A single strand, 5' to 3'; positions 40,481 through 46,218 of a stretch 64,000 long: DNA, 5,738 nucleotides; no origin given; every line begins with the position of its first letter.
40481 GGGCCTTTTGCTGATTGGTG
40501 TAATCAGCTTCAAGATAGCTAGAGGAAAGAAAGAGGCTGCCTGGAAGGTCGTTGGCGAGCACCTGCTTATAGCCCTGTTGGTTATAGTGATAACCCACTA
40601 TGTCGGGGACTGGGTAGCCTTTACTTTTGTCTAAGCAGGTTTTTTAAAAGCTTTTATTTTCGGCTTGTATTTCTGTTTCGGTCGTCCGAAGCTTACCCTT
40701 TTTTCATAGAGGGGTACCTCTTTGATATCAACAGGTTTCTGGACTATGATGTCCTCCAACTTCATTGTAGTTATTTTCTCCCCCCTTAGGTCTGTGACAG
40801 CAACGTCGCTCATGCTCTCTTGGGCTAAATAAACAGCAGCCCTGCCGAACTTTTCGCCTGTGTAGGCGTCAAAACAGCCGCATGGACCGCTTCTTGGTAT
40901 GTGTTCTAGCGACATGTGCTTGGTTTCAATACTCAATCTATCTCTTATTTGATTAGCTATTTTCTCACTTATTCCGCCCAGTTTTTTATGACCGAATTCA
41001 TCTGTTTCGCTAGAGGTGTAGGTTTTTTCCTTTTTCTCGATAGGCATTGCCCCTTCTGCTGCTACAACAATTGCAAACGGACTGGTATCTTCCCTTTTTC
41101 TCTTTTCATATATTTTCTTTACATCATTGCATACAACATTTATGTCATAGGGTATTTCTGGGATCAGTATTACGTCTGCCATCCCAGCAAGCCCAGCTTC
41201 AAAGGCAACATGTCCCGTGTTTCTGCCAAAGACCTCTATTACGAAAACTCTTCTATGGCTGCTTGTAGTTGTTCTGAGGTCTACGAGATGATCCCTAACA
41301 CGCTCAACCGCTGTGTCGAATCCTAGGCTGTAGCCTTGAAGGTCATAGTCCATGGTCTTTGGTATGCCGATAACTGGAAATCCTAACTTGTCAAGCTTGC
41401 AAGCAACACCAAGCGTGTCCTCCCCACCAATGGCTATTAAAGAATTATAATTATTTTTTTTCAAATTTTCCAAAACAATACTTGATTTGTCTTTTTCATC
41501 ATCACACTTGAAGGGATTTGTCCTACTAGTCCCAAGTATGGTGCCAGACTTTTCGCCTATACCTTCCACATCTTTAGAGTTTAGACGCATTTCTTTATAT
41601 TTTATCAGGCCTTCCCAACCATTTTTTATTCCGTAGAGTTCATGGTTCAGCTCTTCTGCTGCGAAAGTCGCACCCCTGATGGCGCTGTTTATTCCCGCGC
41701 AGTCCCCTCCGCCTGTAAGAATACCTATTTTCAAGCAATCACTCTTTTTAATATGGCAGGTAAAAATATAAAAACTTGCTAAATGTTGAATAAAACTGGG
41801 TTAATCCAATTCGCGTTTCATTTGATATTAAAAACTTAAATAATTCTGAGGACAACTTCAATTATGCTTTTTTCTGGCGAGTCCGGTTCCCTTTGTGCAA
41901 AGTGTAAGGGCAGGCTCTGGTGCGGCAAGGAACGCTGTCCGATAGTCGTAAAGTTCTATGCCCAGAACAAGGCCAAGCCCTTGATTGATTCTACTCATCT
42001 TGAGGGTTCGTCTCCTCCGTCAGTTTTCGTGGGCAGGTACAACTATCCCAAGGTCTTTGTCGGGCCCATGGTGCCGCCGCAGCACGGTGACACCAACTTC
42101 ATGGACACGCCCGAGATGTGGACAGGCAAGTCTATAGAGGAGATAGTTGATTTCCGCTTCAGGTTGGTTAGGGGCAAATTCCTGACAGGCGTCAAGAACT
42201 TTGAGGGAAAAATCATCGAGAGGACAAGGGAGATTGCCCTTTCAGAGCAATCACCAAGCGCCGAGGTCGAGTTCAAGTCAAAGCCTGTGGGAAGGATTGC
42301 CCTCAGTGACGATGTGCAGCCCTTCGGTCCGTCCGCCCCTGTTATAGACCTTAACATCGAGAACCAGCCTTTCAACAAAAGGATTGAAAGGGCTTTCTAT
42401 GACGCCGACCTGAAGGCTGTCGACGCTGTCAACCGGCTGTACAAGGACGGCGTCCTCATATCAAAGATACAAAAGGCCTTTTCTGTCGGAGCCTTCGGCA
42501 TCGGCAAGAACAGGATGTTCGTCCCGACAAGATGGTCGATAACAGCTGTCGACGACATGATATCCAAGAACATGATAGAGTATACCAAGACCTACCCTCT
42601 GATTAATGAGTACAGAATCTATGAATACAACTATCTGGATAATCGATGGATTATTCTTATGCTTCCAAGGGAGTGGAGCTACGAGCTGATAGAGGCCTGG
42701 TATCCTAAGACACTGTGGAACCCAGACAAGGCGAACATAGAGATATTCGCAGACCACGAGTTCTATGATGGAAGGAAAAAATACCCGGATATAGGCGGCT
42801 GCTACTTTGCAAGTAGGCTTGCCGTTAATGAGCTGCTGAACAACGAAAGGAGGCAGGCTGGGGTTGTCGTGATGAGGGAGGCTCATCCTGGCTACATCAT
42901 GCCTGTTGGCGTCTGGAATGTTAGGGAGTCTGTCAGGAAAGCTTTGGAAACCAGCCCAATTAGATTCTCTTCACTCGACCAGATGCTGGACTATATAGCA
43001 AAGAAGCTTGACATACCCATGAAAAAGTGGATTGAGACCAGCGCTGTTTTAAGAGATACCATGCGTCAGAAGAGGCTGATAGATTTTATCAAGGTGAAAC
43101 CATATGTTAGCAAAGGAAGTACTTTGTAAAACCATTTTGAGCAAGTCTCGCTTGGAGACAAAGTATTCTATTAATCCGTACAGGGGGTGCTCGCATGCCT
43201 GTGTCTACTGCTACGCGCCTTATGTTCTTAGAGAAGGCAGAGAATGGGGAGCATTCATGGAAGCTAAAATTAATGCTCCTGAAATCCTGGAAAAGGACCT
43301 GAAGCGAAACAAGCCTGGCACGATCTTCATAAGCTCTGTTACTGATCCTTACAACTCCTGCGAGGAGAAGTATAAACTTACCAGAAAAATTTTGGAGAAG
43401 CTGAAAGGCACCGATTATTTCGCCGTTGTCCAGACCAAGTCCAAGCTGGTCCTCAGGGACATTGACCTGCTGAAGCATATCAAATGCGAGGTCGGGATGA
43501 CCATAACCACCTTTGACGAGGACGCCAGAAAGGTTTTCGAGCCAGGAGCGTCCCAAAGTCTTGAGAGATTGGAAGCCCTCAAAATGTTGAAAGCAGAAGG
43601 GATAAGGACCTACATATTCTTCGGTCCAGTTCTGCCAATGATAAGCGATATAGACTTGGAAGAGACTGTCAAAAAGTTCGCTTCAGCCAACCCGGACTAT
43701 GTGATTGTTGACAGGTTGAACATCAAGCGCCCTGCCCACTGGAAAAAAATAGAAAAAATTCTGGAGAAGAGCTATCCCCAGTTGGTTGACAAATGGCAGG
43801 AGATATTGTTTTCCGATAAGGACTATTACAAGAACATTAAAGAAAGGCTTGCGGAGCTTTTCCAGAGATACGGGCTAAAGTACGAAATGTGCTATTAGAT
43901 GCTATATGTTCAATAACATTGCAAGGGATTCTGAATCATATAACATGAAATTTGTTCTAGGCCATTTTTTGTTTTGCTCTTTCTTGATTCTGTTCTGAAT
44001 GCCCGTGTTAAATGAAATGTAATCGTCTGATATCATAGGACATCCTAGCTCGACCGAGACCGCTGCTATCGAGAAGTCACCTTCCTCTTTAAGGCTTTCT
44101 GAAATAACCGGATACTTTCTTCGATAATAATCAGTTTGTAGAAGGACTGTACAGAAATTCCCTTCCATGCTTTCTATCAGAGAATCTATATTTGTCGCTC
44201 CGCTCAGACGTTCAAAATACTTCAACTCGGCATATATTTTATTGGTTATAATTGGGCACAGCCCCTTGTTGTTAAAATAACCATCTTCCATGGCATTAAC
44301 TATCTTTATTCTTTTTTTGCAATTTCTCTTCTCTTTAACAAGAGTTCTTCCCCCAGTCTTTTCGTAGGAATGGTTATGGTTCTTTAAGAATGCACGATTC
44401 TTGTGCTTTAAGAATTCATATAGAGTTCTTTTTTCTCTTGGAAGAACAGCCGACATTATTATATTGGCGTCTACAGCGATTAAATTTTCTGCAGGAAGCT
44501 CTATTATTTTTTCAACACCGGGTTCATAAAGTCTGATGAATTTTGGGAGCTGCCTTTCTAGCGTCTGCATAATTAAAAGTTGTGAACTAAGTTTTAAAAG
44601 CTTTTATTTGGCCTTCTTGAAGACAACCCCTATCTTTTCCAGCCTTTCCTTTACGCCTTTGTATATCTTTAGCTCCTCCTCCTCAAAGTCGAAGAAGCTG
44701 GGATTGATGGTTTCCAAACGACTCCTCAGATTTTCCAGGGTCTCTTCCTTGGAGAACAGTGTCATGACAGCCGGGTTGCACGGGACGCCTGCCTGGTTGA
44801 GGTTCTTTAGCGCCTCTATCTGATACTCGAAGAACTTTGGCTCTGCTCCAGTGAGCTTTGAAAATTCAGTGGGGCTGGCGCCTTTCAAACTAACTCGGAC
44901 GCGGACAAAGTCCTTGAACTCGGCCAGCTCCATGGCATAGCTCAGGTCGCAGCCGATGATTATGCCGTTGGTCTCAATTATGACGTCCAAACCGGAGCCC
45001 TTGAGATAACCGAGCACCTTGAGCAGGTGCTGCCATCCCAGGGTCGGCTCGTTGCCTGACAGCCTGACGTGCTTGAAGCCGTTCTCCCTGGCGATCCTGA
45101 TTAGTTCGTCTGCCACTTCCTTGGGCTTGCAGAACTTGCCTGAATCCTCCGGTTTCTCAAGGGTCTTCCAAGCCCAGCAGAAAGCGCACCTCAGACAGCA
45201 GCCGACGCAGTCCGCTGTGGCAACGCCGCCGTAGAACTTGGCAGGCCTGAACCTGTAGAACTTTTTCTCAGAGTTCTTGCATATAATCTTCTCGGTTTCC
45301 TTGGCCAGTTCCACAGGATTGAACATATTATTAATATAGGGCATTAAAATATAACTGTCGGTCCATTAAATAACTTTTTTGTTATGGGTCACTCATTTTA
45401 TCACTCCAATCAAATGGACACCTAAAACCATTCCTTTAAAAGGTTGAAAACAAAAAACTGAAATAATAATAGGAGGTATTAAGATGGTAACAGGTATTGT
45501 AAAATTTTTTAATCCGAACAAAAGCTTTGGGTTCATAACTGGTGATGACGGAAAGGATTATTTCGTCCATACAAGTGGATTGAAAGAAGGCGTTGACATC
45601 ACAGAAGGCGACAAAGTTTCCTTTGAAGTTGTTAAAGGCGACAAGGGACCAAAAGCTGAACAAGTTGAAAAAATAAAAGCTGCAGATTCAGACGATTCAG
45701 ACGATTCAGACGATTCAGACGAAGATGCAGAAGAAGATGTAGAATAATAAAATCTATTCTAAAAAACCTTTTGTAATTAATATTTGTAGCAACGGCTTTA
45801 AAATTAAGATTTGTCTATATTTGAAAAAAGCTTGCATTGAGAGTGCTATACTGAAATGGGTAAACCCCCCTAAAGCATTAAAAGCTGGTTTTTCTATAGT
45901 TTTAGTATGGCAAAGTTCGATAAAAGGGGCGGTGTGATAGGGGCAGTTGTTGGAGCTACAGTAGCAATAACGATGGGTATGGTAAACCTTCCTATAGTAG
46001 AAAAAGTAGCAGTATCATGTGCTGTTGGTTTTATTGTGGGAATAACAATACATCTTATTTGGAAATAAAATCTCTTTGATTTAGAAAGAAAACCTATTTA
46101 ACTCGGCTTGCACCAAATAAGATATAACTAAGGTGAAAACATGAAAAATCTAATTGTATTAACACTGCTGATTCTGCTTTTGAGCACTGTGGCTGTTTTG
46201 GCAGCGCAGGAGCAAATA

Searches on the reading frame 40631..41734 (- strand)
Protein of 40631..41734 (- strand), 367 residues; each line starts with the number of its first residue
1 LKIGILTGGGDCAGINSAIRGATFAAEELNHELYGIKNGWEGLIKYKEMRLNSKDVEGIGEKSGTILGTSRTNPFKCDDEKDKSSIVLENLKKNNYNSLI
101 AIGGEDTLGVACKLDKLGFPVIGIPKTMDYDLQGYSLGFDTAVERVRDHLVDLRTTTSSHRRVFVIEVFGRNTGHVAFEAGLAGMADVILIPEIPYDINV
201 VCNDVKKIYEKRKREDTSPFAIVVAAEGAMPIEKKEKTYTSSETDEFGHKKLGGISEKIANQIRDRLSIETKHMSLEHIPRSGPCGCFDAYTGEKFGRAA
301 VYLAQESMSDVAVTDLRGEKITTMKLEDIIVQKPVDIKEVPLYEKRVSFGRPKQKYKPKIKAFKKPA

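Call 61: search_protein_families(library=pfam, proteins=[window:40631-41734:-], max_evalue=0.00001)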
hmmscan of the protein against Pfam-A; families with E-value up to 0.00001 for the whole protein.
window:40631-41734:- (367 aa): 1 family
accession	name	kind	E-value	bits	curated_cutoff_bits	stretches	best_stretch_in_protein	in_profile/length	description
PF00365.25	PFK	-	1.1e-79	268.1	30.9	1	2-302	1-275/277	Phosphofructokinase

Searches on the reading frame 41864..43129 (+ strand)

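Call 61: search_protein_families(library=pfam, proteins=[window:41864-43129:+], max_evalue=0.00001)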
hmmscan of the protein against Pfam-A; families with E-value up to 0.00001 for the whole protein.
window:41864-43129:+ (421 aa): 2 families
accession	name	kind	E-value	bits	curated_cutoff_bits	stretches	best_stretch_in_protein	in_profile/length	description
PF04894.17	Nre_N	-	3.5e-97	325.9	25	1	20-286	2-270/270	Archaeal Nre, N-terminal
PF04895.17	Nre_C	-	3.3e-40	136.8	27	1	300-408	2-110/110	Archaeal Nre, C-terminal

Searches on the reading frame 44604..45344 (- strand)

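Call 4: search_protein_families(library=pfam, proteins=[window:44604-45344:-], max_evalue=0.01)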
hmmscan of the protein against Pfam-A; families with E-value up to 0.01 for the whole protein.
window:44604-45344:- (246 aa): 2 families
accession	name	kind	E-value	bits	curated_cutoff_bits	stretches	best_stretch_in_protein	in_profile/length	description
PF04055.27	Radical_SAM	-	1.7e-19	71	29.5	1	47-201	5-157/166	Radical SAM superfamily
PF13353.11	Fer4_12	-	2.6e-05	25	22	1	46-145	12-110/137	4Fe-4S single cluster domain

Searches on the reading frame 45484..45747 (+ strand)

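Call 4: search_protein_families(library=pfam, proteins=[window:45484-45747:+], max_evalue=0.01)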
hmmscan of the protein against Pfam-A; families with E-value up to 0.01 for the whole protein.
window:45484-45747:+ (87 aa): 2 families
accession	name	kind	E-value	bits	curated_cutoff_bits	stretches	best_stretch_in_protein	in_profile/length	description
PF00313.28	CSD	-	7.7e-19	67.8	27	1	3-63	2-65/66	'Cold-shock' DNA-binding domain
PF08206.17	OB_RNB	-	0.00033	20.7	24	1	13-60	8-53/58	Ribonuclease B OB domain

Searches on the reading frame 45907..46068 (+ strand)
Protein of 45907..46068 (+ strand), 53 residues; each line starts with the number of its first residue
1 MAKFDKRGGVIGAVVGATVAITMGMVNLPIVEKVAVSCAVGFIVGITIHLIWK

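Call 4: search_protein_families(library=pfam, proteins=[window:45907-46068:+], max_evalue=0.01)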
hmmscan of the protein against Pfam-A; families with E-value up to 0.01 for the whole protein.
window:45907-46068:+ (53 aa): 1 family
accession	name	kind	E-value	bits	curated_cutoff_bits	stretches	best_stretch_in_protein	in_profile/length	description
PF10247.14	Romo1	-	0.0099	16.7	27.6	0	6-27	7-28/66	Reactive mitochondrial oxygen species modulator 1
